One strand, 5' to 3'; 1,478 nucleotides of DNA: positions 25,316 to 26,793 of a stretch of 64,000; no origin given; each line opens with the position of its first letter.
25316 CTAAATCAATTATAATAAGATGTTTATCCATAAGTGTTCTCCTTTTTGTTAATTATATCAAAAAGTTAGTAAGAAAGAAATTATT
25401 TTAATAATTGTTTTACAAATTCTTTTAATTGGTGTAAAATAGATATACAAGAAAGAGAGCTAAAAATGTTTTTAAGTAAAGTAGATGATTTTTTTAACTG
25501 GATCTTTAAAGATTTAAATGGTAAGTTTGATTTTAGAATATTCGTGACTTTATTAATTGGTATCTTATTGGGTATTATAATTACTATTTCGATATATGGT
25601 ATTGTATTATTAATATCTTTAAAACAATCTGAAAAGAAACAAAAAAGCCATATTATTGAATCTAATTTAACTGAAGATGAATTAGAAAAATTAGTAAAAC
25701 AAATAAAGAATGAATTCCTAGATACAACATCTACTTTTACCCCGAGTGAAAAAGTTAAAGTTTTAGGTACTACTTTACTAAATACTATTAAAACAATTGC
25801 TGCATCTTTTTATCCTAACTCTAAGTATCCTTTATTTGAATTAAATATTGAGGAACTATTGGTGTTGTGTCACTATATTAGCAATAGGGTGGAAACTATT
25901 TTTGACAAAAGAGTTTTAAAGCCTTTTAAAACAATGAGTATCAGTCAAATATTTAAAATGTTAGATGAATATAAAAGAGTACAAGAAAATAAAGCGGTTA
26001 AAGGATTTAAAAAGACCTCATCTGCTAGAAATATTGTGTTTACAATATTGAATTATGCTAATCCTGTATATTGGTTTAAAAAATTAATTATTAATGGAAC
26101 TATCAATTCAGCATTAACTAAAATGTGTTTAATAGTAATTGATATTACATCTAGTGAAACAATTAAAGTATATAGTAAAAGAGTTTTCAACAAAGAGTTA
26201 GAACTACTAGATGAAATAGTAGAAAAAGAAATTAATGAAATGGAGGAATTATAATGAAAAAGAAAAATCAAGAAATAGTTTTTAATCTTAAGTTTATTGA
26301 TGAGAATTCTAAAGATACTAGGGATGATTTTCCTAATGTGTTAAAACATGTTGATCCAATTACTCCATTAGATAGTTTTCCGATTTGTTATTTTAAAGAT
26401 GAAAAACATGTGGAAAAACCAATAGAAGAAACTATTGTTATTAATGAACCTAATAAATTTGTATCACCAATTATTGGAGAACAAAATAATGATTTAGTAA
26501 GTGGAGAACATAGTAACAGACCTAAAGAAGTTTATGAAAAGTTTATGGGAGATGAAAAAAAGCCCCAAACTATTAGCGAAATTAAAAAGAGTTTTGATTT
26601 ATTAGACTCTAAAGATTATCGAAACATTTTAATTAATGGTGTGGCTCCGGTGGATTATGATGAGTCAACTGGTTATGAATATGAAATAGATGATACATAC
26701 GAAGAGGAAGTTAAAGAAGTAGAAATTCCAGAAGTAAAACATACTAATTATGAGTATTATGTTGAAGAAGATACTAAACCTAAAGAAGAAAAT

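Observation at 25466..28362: TM-less FtsK/SpoIIIE translocase translationally coupled to an upstream single-pass membrane protein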

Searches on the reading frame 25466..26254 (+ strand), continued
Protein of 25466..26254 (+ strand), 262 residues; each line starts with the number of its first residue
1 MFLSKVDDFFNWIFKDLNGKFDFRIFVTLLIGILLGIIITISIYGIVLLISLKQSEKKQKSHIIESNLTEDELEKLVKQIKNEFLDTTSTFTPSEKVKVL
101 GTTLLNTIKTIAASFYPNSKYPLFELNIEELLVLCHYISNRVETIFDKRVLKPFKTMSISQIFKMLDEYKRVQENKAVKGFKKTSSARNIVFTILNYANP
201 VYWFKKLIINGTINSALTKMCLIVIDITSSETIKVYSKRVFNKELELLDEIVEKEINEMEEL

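Call 42: search_protein_families(library=pfam, proteins=[L043:141-1901:+, L043:1852-3000:+, L043:2997-3380:+, L043:4650-5843:-, L045:1054-2820:+, L045:2823-4412:+, L030:5315-5983:+, L030:7203-9362:+, L032:6482-6805:+, L064:4691-5605:+], max_evalue=0.01)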
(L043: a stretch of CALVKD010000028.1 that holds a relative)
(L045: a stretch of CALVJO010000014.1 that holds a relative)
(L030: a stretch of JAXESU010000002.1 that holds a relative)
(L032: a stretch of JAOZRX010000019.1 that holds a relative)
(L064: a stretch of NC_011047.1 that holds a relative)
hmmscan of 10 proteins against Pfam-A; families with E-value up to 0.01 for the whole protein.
L043:141-1901:+ (586 aa): 0 families

L043:1852-3000:+ (382 aa): 2 families
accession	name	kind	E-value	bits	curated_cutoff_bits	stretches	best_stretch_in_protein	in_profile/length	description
PF00589.27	Phage_integrase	-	5.9e-22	78.7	27.1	1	182-358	6-169/172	Phage integrase family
PF14657.12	Arm-DNA-bind_4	-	0.00013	21.9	22.3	1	28-52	18-42/47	Arm DNA-binding domain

L043:2997-3380:+ (127 aa): 0 families

L043:4650-5843:- (397 aa): 3 families
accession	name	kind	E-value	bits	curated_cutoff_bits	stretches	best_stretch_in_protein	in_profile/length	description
PF11187.14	Mbeg1-like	-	8.2e-68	228.6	21.1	1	85-307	2-223/224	Mbeg1-like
PF12146.15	Hydrolase_4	-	0.0022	17.8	27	1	154-198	62-105/239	Serine aminopeptidase, S33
PF00975.26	Thioesterase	-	0.0075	16.9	26.4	0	154-184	52-82/226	Thioesterase domain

L045:1054-2820:+ (588 aa): 0 families

L045:2823-4412:+ (529 aa): 0 families

L030:5315-5983:+ (222 aa): 15 families
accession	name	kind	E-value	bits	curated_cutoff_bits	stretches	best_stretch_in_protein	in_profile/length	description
PF14353.12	CpXC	-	4.8e-29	101.2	25.4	1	10-128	2-120/121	CpXC protein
PF24460.1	DUF7575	-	6.6e-05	22.6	28.5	0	10-21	5-16/28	Domain of unknown function (DUF7575)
PF13695.12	Zn_ribbon_3CxxC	-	0.00019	22.4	23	1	5-104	2-95/100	Zinc-binding domain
PF13894.12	zf-C2H2_4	-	0.0004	21.3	27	0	46-60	1-15/24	C2H2-type zinc finger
PF00096.32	zf-C2H2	-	0.00041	21.1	25.2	0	46-55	1-10/23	Zinc finger, C2H2 type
PF12171.14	zf-C2H2_jaz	-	0.00051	20.6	22.6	0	8-21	1-14/27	Zinc-finger double-stranded RNA-binding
PF13913.12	zf-C2HC_2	-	0.0013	18.8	27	0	47-56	4-13/25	zinc-finger of a C2HC-type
PF23548.1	Zn_ribbon_FGT1_2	-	0.0015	18.5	27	0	7-20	19-32/35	FORGETTER1 second zinc ribbon domain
PF05876.18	GpA_ATPase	-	0.0018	18.4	25.6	1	10-55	196-233/247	Phage terminase large subunit gpA, ATPase domain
PF17283.8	Zn_ribbon_SprT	-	0.0027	18.2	28.1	0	44-56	3-15/38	SprT-like zinc ribbon domain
PF13248.11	Zn_ribbon_3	-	0.0039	17.1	27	0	46-53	3-10/26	zinc-ribbon domain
PF14255.11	Cys_rich_CPXG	-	0.0046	17.3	25.2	0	46-57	1-12/52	Cysteine-rich CPXCG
PF13465.12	zf-H2C2_2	-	0.0061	17.3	40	0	44-56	13-25/26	Zinc-finger double domain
PF24441.1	DUF7560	-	0.009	16.1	27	0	8-19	5-16/44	Family of unknown function (DUF7560)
PF05605.18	zf-Di19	-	0.0091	16.7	27.5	0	8-20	2-14/54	Drought induced 19 protein (Di19), zinc-binding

L030:7203-9362:+ (719 aa): 12 families
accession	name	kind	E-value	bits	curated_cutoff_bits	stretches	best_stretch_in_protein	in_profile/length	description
PF04851.21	ResIII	-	2.3e-20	73.6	22.5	1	194-356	2-163/164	Type III restriction enzyme, res subunit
PF00270.35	DEAD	-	2.9e-19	69.8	26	1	197-356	1-161/167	DEAD/DEAH box helicase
PF17764.6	PriA_3primeBD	-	1.1e-14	54.5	22.7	1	7-108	2-96/96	3'DNA-binding domain (3'BD)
PF00271.37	Helicase_C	-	1.1e-13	51.9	23.5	1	490-580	27-108/110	Helicase conserved C-terminal domain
PF18074.6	PriA_C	-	2.2e-12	48.1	26.9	1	625-715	1-95/95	Primosomal protein N C-terminal domain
PF18319.7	Zn_ribbon_PriA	-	1.1e-08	35.3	26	1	443-468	1-27/27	PriA DNA helicase Cys-rich region (CRR) domain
PF13604.12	AAA_30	-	1.3e-05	25.5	27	1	195-275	1-77/191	AAA domain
PF13245.12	AAA_19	-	0.00015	22.4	25.1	1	210-292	9-89/134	AAA domain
PF00437.27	T2SSE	-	0.0027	16.9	24.9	1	190-244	120-174/370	Type II/IV secretion system protein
PF01656.29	CbiA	-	0.0061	17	25.4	0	220-419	7-115/125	CobQ/CobB/MinD/ParA nucleotide binding domain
PF07191.17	Zn_ribbon_6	-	0.0076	16.7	25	1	442-480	2-39/67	Double zinc ribbon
PF22590.2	Cas3-like_C_2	-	0.0079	16.9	27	0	512-581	46-104/106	CRISPR-associated nuclease/helicase Cas3, C-terminal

L032:6482-6805:+ (107 aa): 4 families
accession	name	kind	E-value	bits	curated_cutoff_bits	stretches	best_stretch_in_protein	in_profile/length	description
PF00085.26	Thioredoxin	-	4.2e-11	43.2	23.5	1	6-92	6-94/103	Thioredoxin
PF13098.12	Thioredoxin_2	-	0.00035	21.3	27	1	14-85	2-90/104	Thioredoxin-like domain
PF13905.12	Thioredoxin_8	-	0.0023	18.7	27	0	39-83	54-94/94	Thioredoxin-like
PF14595.12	Thioredoxin_9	-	0.0052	17.1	25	1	2-80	24-107/129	Thioredoxin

L064:4691-5605:+ (304 aa): 7 families
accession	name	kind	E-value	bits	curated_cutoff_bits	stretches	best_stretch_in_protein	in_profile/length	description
PF03193.22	RsgA_GTPase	-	1e-51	175.6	30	1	66-231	1-173/174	RsgA GTPase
PF01926.29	MMR_HSR1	-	8.5e-06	26.3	21.9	1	169-226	3-56/113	50S ribosome-binding GTPase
PF00005.33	ABC_tran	-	0.0019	19.3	25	1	160-196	6-42/137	ABC transporter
PF13476.12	AAA_23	-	0.0023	19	27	1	163-206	17-56/201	AAA domain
PF03029.23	ATP_bind_1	-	0.0035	17.6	27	0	171-192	2-23/240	Conserved hypothetical ATP binding protein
PF13555.12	AAA_29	-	0.0039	17.4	27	1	158-183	15-40/61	P-loop containing region of AAA domain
PF13401.12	AAA_22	-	0.0081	16.9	27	0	164-190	4-30/130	AAA domain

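Call 55: find_homologous_proteins(query=A4, max_evalue=0.001)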
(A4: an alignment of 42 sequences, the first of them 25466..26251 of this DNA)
Query A4 (42 sequences) (262 aa, profile of the alignment): 217 proteins with E <= 0.001 among 8000 candidates; the best 120 are listed.
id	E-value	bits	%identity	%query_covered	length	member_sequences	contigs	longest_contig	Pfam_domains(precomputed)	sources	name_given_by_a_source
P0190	2.5e-84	301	35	92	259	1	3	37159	-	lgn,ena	-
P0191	2.2e-83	297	35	89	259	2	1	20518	-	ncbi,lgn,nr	ncbi:MAG: hypothetical protein EA375_06025 [Acholeplasmataceae bacterium]|nr:MAG: hypothetical prote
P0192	2.7e-83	297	36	66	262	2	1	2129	-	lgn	-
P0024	7.0e-83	296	33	90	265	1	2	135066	-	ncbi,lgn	-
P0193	6.6e-82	293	33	92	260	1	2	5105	-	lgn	-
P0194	8.1e-82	292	35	74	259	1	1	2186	-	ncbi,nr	ncbi:MAG: hypothetical protein IH571_04075 [Acholeplasmataceae bacterium]|nr:hypothetical protein [A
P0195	1.5e-81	292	36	66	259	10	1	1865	-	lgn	-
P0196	1.6e-81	291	44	54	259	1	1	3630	-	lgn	-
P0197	4.0e-81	290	36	92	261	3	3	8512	-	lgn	-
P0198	5.2e-81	290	29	89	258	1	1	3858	-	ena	-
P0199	5.7e-81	290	35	90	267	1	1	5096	-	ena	-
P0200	6.3e-81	289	29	89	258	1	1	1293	-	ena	-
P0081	6.5e-81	289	29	89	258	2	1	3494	-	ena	-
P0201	6.8e-81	289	34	87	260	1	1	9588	-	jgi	-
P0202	1.4e-80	288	33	93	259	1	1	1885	-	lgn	-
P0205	2.1e-80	288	41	52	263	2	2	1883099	-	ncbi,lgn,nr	ncbi:hypothetical protein [Haploplasma axanthum]|nr:hypothetical protein [Haploplasma axanthum]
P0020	9.4e-78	279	42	99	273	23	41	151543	-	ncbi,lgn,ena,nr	ncbi:MAG: hypothetical protein SOY80_01475 [Bacilli bacterium]|nr:hypothetical protein [Bacilli bact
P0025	1.8e-73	265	34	92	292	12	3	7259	-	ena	-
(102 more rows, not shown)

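Call 62: find_encoding_contigs(protein=P0205, flank=10000, max_places=1)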
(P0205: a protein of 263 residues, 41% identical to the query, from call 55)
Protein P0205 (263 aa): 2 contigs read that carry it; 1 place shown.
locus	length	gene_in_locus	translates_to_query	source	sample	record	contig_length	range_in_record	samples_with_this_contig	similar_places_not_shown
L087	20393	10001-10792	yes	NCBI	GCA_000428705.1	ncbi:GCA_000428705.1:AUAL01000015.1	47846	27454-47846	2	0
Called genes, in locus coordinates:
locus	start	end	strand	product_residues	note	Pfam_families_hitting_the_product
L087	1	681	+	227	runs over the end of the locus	PF14622:Ribonucleas_3_3, PF00636:Ribonuclease_3, PF00035:dsrm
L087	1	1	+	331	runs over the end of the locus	PF02504:FA_synthesis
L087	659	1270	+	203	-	PF21984:DnaD_N, PF07261:DnaB_2 (weak)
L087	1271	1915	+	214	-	PF00730:HhH-GPD, PF00633:HHH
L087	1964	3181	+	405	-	-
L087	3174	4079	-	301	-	PF10282:Lactonase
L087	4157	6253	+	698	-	PF16403:Bact_surface_Ig-like (faint), PF02494:HYR (faint)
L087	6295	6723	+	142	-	PF12641:Flavodoxin_3 (weak), PF12724:Flavodoxin_5 (weak), PF00258:Flavodoxin_1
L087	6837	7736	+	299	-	PF03446:NAD_binding_2, PF03807:F420_oxidored (weak), PF00393:6PGD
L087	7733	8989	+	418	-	PF00479:G6PD_N, PF02781:G6PD_C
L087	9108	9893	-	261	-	PF00702:Hydrolase (faint), PF05116:S6PP (weak), PF08282:Hydrolase_3, PF05116:S6PP (weak)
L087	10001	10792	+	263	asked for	-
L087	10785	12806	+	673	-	PF17854:FtsK_alpha, PF01580:FtsK_SpoIIIE, PF09397:FtsK_gamma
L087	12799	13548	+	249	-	PF00717:Peptidase_S24 (weak), PF10502:Peptidase_S26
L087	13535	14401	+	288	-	PF03193:RsgA_GTPase, PF01926:MMR_HSR1, PF02421:FeoB_N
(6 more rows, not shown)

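Call 66: search_protein_families(library=pfam, alignment_id=A4, max_evalue=1)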
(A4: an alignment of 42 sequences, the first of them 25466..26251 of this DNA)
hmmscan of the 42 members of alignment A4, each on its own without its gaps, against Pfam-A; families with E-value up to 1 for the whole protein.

A. member 1, window:25466-26251:+ (262 aa): 2 families
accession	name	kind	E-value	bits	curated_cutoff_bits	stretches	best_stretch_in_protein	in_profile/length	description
PF22381.2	Staph_reg_Sar_Rot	-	0.1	13.1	27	1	124-172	10-58/85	Transcriptional regulator SarA/Rot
PF09601.15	DUF2459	-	0.17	12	27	1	47-90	77-121/171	Protein of unknown function (DUF2459)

B. families by the number of members that match (of 42 scanned): 86 families (the first 25 are shown)
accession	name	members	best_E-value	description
PF15179.11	Myc_target_1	8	0.00043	Myc target protein 1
PF06305.16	LapA_dom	6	0.027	Lipopolysaccharide assembly protein A domain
PF02163.28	Peptidase_M50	5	0.0011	Peptidase family M50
PF22381.2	Staph_reg_Sar_Rot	3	0.00054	Transcriptional regulator SarA/Rot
PF13687.11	DUF4153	2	0.011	Domain of unknown function (DUF4153)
PF21800.4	KH_KRR1_2nd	2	0.021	KRR1 small subunit processome component, second KH domain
PF14584.11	DUF4446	2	0.031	Protein of unknown function (DUF4446)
PF25184.1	YxzE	2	0.038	YxzE-like putative bacteriocin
PF19978.4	Inovirus_G7P_2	2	0.049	Tail virion protein G7P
PF13076.11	Fur_reg_FbpA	1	0.0014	Fur-regulated basic protein A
PF13748.11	ABC_membrane_3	1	0.0029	ABC transporter transmembrane region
PF00533.33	BRCT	1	0.0037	BRCA1 C Terminus (BRCT) domain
PF19867.5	DUF6340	1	0.0049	Family of unknown function (DUF6340)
PF03189.18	Otopetrin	1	0.0092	Otopetrin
PF03088.22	Str_synth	1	0.0097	Strictosidine synthase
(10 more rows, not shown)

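Call 72: fold_search(model_id=the predicted structure, library=pdb)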
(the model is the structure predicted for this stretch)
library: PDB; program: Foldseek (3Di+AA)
matches with E <= 10: 42; with E <= 0.001: 0
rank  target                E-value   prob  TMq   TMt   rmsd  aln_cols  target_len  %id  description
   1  8tlp_A                2.3e+00  0.05  0.13  0.15  24.9       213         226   15  Computationally designed tunable C2 symmetric tandem repeat homodimer, D_3_633_8x without peptide (released 2024-12-11)
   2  7zqy_A                2.7e+00  0.06  0.15  0.19  22.6       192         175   11  Chaetomium thermophilum Rad50 Zn hook (released 2022-12-28)
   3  8de7_B                2.8e+00  0.04  0.14  0.14  20.8       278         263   15  Cryo-EM structure of the zebrafish two pore domain K+ channel TREK1 (K2P2.1) in DDM detergent (released 2023-03-08)
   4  9efi_A                4.0e+00  0.04  0.16  0.06  24.0       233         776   13  VIP3Cb1 Protoxin Structure (released 2025-06-18)
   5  6h2x                  4.2e+00  0.04  0.15  0.12  36.5       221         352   11  MukB coiled-coil elbow from E. coli (released 2019-03-06)
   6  1jad_A                4.2e+00  0.03  0.13  0.14  31.3       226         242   14  C-terminal Domain of Turkey PLC-beta (released 2001-12-28)
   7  4bjn_A                4.4e+00  0.05  0.15  0.17  22.1       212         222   15  Crystal structure of the flax-rust effector AvrM-A (released 2013-10-16)
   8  6wc3_A                4.4e+00  0.03  0.13  0.07  23.4       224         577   11  Crystal structure of the SNARE Sec20 bound to Dsl1 complex subunit Tip20 (released 2020-05-27)
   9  4cgk_B                4.6e+00  0.04  0.16  0.13  28.1       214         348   10  Crystal structure of the essential protein PcsB from Streptococcus pneumoniae (released 2014-05-21)
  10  4cgk_A                5.6e+00  0.04  0.17  0.13  27.2       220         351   14  Crystal structure of the essential protein PcsB from Streptococcus pneumoniae (released 2014-05-21)
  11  2ap3                  5.6e+00  0.04  0.20  0.25  27.1       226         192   14  1.6 A Crystal Structure of a Conserved Protein of Unknown Function from Staphylococcus aureus (released 2005-09-27)
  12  5sxa_B                5.9e+00  0.04  0.17  0.20  21.1       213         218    8  Crystal Structure of PI3Kalpha in complex with fragment 10 (released 2017-02-15)
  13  4bjn_H                5.9e+00  0.04  0.17  0.20  22.0       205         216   16  Crystal structure of the flax-rust effector AvrM-A (released 2013-10-16)
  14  8s89                  6.9e+00  0.07  0.22  0.16  16.6       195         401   14  Efficient and scalable protein design using a relaxed sequence space (released 2024-10-16)
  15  4bjn_B                6.9e+00  0.06  0.18  0.20  20.0       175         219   16  Crystal structure of the flax-rust effector AvrM-A (released 2013-10-16)
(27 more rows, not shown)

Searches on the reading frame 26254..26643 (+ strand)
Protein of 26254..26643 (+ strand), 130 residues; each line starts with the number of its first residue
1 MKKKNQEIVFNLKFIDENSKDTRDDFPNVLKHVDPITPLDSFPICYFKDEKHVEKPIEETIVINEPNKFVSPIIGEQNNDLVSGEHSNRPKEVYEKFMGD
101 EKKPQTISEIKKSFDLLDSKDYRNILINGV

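Call 38: find_homologous_proteins(query=A2, max_evalue=0.001)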
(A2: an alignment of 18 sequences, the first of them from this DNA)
Query A2 (18 sequences) (125 aa, profile of the alignment): 15 proteins with E <= 0.001 among 870 candidates.
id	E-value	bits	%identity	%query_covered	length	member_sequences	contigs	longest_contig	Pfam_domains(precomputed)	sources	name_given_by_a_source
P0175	2.8e-35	139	36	18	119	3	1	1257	-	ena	-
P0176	3.0e-35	139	53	12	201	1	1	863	-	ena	-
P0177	1.3e-33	133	47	14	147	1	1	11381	-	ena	-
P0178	3.0e-32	129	38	17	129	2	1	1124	-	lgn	-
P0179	1.5e-30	124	42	15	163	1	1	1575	-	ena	-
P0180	6.3e-26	109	47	14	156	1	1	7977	-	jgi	jgi:DNA segregation ATPase FtsK/SpoIIIE, S-DNA-T family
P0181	6.8e-22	96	47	14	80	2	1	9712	-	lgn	-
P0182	7.4e-22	96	53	15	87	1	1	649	-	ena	-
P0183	3.6e-20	90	62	10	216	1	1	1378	-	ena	-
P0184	7.5e-18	83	31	26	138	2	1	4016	-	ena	-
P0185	4.6e-16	77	53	12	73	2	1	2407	-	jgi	-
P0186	1.1e-12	66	60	12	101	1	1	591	-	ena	-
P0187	3.7e-12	64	40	22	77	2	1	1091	-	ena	-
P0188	1.1e-10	59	37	28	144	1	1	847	-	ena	-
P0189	5.6e-8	51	60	97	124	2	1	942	-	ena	-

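Call 65: predict_structure(alignment_id=A5)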
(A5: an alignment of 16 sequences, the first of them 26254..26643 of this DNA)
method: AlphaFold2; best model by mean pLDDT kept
length: 130 residues; sequences in the alignment: 16
mean_pLDDT: 58.8   pTM: 0.15
mean pLDDT of the five models: 58.8, 53.4, 53.4, 51.5, 49.7
residues with pLDDT >= 90: 0; 70-90: 15; 50-70: 95; < 50: 20
segments of 3 or more residues with pLDDT < 50: 80-84, 126-130
pLDDT, mean of each block of 10 residues (from residue 1): 66 76 68 56 65 63 55 50 49 52 62 56 47
secondary structure, 60 per line:
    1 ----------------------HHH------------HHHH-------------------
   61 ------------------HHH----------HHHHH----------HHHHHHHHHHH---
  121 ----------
elements in order: H38-41 H92-96 H107-117
